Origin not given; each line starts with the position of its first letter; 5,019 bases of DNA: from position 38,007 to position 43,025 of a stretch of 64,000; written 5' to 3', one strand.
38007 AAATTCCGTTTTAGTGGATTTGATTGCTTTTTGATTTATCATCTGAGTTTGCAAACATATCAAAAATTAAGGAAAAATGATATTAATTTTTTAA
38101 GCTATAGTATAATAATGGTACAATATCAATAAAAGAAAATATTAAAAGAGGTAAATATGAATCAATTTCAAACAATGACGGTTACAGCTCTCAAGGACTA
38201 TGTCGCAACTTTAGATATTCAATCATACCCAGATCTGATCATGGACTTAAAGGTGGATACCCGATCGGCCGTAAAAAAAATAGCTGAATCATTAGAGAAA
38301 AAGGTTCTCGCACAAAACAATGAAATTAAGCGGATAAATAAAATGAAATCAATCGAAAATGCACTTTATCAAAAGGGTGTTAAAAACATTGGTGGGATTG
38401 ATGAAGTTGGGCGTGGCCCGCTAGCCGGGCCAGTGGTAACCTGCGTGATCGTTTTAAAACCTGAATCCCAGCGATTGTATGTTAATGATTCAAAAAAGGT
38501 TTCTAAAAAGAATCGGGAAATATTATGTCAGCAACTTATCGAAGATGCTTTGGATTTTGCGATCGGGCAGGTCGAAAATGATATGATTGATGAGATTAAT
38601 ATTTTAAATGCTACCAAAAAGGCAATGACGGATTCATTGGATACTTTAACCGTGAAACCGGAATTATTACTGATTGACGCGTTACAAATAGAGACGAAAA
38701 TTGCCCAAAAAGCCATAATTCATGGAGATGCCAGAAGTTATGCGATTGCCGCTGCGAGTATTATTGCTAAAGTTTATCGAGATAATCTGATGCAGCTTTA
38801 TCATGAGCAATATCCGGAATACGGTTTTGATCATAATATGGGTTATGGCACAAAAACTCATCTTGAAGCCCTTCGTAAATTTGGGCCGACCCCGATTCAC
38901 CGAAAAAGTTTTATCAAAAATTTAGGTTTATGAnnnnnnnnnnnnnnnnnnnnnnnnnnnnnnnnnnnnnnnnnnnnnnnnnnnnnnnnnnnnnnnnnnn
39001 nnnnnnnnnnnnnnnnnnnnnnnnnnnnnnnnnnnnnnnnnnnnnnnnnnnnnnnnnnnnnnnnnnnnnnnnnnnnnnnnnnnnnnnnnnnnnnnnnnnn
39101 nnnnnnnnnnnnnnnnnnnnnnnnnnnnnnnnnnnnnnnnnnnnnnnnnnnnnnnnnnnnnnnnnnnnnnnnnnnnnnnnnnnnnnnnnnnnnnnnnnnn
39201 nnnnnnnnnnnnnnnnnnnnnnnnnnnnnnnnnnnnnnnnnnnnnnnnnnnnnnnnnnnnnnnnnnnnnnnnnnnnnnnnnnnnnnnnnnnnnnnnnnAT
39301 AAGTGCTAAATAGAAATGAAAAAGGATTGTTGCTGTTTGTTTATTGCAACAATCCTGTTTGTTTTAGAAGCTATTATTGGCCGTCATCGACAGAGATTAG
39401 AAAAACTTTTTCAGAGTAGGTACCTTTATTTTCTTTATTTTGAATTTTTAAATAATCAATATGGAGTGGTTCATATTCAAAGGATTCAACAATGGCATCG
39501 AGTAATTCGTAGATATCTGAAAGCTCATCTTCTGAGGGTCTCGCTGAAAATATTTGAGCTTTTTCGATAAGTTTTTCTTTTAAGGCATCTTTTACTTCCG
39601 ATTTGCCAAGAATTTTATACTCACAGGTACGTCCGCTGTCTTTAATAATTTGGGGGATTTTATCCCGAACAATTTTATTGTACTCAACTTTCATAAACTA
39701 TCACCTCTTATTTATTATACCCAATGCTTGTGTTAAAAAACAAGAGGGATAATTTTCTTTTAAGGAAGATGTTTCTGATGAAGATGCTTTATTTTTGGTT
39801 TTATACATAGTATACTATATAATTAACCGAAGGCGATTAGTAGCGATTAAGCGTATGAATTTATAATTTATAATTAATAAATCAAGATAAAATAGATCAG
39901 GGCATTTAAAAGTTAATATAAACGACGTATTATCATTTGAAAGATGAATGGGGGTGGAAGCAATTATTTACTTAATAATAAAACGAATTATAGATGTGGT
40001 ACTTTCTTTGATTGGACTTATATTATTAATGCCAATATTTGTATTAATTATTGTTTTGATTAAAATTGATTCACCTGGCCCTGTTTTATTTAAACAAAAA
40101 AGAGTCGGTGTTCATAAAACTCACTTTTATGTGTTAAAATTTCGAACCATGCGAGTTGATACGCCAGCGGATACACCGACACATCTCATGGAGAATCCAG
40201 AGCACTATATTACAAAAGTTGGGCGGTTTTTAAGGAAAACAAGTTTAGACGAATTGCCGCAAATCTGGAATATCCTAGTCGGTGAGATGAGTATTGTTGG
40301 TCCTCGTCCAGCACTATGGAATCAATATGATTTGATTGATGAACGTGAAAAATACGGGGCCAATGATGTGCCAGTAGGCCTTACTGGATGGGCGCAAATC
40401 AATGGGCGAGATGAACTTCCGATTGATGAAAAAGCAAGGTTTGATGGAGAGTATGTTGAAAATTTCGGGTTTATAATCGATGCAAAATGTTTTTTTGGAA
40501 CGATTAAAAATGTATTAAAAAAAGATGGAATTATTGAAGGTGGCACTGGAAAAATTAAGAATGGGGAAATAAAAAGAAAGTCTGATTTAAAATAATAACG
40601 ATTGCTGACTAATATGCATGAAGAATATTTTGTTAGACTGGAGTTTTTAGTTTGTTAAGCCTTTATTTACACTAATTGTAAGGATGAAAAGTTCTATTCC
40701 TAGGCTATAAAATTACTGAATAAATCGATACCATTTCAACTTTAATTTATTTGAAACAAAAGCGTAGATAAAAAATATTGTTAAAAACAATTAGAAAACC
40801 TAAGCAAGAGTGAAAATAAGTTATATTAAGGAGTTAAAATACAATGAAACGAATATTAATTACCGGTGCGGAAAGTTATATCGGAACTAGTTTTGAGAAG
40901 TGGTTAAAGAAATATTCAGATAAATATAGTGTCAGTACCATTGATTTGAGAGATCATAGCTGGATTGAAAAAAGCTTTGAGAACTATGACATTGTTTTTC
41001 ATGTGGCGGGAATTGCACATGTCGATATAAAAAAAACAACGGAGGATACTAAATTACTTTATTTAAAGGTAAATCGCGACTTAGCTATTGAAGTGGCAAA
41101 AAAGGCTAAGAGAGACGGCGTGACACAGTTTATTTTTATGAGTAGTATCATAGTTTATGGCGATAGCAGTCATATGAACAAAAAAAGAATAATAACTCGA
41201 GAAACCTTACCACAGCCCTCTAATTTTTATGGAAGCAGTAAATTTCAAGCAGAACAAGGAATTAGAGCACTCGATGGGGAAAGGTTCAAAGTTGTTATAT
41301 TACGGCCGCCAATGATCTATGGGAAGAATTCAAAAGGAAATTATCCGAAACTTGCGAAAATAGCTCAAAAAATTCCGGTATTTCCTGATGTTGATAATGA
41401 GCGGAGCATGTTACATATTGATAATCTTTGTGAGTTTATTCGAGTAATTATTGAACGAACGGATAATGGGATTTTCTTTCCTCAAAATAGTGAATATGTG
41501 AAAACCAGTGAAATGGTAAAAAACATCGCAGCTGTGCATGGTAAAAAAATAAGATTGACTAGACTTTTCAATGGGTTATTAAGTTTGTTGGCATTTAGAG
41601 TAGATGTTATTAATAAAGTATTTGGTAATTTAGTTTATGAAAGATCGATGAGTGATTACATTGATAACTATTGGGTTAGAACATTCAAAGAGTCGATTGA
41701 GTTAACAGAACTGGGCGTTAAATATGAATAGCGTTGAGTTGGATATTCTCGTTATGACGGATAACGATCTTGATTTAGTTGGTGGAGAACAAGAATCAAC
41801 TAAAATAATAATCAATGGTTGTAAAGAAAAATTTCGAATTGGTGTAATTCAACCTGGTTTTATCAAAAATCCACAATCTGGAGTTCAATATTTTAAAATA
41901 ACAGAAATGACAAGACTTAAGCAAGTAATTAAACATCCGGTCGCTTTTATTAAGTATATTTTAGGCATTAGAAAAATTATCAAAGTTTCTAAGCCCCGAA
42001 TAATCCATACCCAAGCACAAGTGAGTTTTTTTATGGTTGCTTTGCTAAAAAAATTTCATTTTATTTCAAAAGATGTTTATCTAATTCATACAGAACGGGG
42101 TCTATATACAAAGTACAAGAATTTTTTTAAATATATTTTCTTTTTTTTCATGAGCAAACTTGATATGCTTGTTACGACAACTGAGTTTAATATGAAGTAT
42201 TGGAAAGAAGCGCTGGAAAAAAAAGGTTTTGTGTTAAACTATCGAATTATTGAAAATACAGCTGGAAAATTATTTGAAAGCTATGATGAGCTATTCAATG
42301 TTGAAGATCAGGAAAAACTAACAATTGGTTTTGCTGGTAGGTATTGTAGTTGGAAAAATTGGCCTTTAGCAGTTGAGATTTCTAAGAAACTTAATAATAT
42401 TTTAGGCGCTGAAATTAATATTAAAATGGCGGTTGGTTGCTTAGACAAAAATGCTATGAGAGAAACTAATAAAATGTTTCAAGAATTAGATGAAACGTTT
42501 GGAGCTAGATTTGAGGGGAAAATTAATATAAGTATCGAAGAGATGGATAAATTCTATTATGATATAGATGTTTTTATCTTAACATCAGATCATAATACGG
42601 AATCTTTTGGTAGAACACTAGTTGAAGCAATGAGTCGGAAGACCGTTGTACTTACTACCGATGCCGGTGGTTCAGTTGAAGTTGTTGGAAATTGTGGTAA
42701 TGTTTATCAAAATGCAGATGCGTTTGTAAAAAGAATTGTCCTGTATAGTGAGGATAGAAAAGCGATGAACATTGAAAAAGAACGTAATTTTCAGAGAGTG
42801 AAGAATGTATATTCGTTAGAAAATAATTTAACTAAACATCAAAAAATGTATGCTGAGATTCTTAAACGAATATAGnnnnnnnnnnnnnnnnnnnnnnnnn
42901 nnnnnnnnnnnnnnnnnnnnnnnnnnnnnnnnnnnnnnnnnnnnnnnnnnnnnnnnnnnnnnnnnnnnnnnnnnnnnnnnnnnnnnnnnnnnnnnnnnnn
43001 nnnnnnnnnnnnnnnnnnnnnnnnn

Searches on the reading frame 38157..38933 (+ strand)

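Call 43: search_protein_families(library=ncbifam, proteins=[window:38157-38933:+])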
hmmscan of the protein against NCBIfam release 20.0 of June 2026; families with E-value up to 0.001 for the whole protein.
window:38157-38933:+ (258 aa): 10 families
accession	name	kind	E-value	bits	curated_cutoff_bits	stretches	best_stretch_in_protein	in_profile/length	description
NF000594.1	PRK00015.1-1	equivalog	1.2e-93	313.4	243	1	12-255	6-250/251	ribonuclease HII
NF000595.1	PRK00015.1-3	equivalog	8.8e-66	221.5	167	1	77-253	3-182/188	ribonuclease HII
NF000596.1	PRK00015.1-4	equivalog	4.4e-59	199.5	251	1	78-252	2-177/186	ribonuclease HII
NF010537.0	PRK13925.1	equivalog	4.8e-57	192.8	252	1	75-255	9-195/200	ribonuclease HII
NF010538.0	PRK13926.1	equivalog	4.8e-53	180.5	285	1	65-252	11-198/213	ribonuclease HII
NF000598.1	PRK00015.2-2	equivalog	1.4e-48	165.3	273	1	57-253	1-201/203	ribonuclease HII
NF000600.1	PRK00015.2-4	equivalog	2.1e-40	138.6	364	1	57-254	9-209/212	ribonuclease HII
NF011119.0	PRK14550.1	equivalog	6.3e-27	94.9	350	1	79-253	3-186/204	ribonuclease HII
TIGR00729.1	TIGR00729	equivalog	1.3e-20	74.3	123.3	1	79-224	2-169/207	ribonuclease HII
TIGR00716.1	rnhC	equivalog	0.00088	18.7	161.2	0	66-129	71-138/284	ribonuclease HIII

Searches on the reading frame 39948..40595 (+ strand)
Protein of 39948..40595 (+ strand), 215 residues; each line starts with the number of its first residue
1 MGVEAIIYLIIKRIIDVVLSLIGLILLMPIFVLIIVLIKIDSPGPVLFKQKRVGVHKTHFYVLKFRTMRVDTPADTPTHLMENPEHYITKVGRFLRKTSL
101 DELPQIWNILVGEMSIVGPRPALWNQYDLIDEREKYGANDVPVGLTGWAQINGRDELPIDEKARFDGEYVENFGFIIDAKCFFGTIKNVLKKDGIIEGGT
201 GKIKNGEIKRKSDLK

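Call 43: search_protein_families(library=ncbifam, proteins=[window:39948-40595:+])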
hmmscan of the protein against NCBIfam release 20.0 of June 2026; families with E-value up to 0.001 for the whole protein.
window:39948-40595:+ (215 aa): 10 families
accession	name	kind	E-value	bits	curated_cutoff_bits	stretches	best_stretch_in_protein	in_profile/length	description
TIGR03025.1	EPS_sugtrans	subfamily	1.5e-72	245.3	295.55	1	9-194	255-443/445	exopolysaccharide biosynthesis polyprenyl glycosylphosphotransferase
TIGR03023.1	WcaJ_sugtrans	equivalog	3.2e-64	217.9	410.75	1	9-192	260-449/453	undecaprenyl-phosphate glucose phosphotransferase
TIGR03022.1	WbaP_sugtrans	subfamily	2.7e-54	185.2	403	1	9-194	256-454/456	undecaprenyl-phosphate galactose phosphotransferase WbaP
TIGR03013.1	EpsB_2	subfamily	1.3e-48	166.2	393.35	1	9-194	252-441/443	TIGR03013 family XrtA/PEP-CTERM system glycosyltransferase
NF052601.1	undeca_RfbP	equivalog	2.1e-43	148.4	330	1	10-190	43-236/244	undecaprenyl-phosphate galactose phosphotransferase family protein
NF050817.1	PolSacchBiosHfsE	equivalog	2.9e-41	141.7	750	1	10-189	270-459/467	polysaccharide biosynthesis protein HfsE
NF007518.0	PRK10124.1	equivalog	6.2e-41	140.6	684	1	8-186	270-454/464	undecaprenyl-phosphate glucose phosphotransferase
NF041877.1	EPS_EpsZ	equivalog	3.2e-37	128.3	800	1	9-194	263-457/459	exopolysaccharide biosynthesis polyisoprenyl-phosphate hexose-1-phosphate transferase EpsZ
NF011751.0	PRK15204.1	equivalog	7e-31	107.3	907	1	10-195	278-475/476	undecaprenyl-phosphate galactose phosphotransferase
NF045514.1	glycotran_HepC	equivalog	1.9e-25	89.4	140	1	9-122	114-212/220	heterocyst development glycosyltransferase HepC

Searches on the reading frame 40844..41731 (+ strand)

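Call 43: search_protein_families(library=ncbifam, proteins=[window:40844-41731:+])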
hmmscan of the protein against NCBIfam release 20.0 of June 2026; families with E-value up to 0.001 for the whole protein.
window:40844-41731:+ (295 aa): 15 families
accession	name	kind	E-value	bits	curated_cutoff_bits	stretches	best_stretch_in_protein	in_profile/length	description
TIGR01214.1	rmlD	equivalog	7.1e-16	58.1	224.05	1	3-235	1-229/285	dTDP-4-dehydrorhamnose reductase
TIGR01179.1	galE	equivalog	4.7e-14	51.9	262.3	1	19-161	41-179/332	UDP-glucose 4-epimerase GalE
TIGR03466.1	HpnA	hypoth_equivalog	2.1e-12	46.6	367.65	1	31-261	48-275/327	hopanoid-associated sugar epimerase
NF042423.1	oxyalk_red_Shew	equivalog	4.8e-11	42.3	580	1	32-194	55-212/331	2-alkyl-3-oxoalkanoate reductase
NF047837.1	UDPAcbARedWbcJ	equivalog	6.3e-11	41.8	500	1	3-221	2-203/372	UDP-2-acetamido-2,6-beta-L-arabino-hexul-4-ose reductase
TIGR02197.1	heptose_epim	equivalog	5.7e-10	38.8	274.6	1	37-162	55-174/316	ADP-glyceromanno-heptose 6-epimerase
TIGR01181.1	dTDP_gluc_dehyt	equivalog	1.3e-09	37.6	365.1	1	23-234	45-263/321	dTDP-glucose 4,6-dehydratase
TIGR01746.1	Thioester-redct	subfamily_domain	2.3e-09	37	213.35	1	46-237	87-285/371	thioester reductase domain-containing protein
TIGR04180.1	EDH_00030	hypoth_equivalog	1.4e-07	30.9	475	1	19-161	42-178/297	NAD-dependent 4,6-dehydratase LegB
NF007956.0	PRK10675.1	subfamily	6.6e-07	28.8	394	1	31-144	55-164/338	UDP-glucose 4-epimerase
NF042422.1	oxyalk_red_OleD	equivalog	1.3e-06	28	580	1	32-194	45-206/329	2-alkyl-3-oxoalkanoate reductase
NF043036.1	ErythonDh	equivalog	3.2e-06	26.6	325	1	27-137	53-157/321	D-erythronate dehydrogenase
TIGR01777.1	yfcH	hypoth_equivalog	1.2e-05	25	207.35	1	4-235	1-244/292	TIGR01777 family oxidoreductase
NF005539.0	PRK07201.1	equivalog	0.00015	20.6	549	1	45-169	75-188/657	SDR family oxidoreductase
NF041293.1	G6PDh_Azf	equivalog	0.00073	19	400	0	26-151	46-175/252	NAD-dependent glucose-6-phosphate dehydrogenase Azf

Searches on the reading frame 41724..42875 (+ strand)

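Call 43: search_protein_families(library=ncbifam, proteins=[window:41724-42875:+])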
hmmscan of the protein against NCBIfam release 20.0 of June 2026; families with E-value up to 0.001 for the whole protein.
window:41724-42875:+ (383 aa): 10 families
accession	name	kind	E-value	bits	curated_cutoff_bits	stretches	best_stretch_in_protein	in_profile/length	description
TIGR03999.1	thiol_BshA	equivalog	5.6e-09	35.4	273.7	1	249-380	245-374/375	N-acetyl-alpha-D-glucosaminyl L-malate synthase BshA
TIGR03088.1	stp2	hypoth_equivalog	3.3e-08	33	409.05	1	195-380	191-374/374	TIGR03088 family PEP-CTERM/XrtA system glycosyltransferase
NF038229.1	Glyco4_Geo_Pelo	equivalog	1.4e-07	30.9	400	1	218-380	181-337/338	GPMC system family 4 glycosyltransferase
NF047684.1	TeichurnBiosyTuaC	equivalog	2.2e-07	30.1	550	1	268-380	277-390/391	teichuronic acid biosynthesis protein TuaC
NF012028.0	PRK15484.1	subfamily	3.5e-06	26.3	618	1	152-340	146-335/380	lipopolysaccharide N-acetylglucosaminyltransferase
NF038298.1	EPS_HpsO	equivalog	3e-05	23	575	1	285-376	291-384/388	hormogonium polysaccharide biosynthesis glycosyltransferase HpsO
TIGR02149.1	glgA_Coryne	subfamily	6.7e-05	22.2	302.4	1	195-379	201-390/391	glycogen synthase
TIGR04063.1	stp3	hypoth_equivalog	8.5e-05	21.6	442.05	1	197-380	212-396/397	TIGR04063 family PEP-CTERM/XrtA system glycosyltransferase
NF053787.1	GlcN_PG_synth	equivalog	0.00023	20.1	480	0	291-380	270-360/361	N-acetylglucosaminyl phosphatidylglycerol synthase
NF041876.1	EPS_EpsE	equivalog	0.00055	19.3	400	1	270-323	285-336/389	exopolysaccharide biosynthesis GT4 family glycosyltransferase EpsE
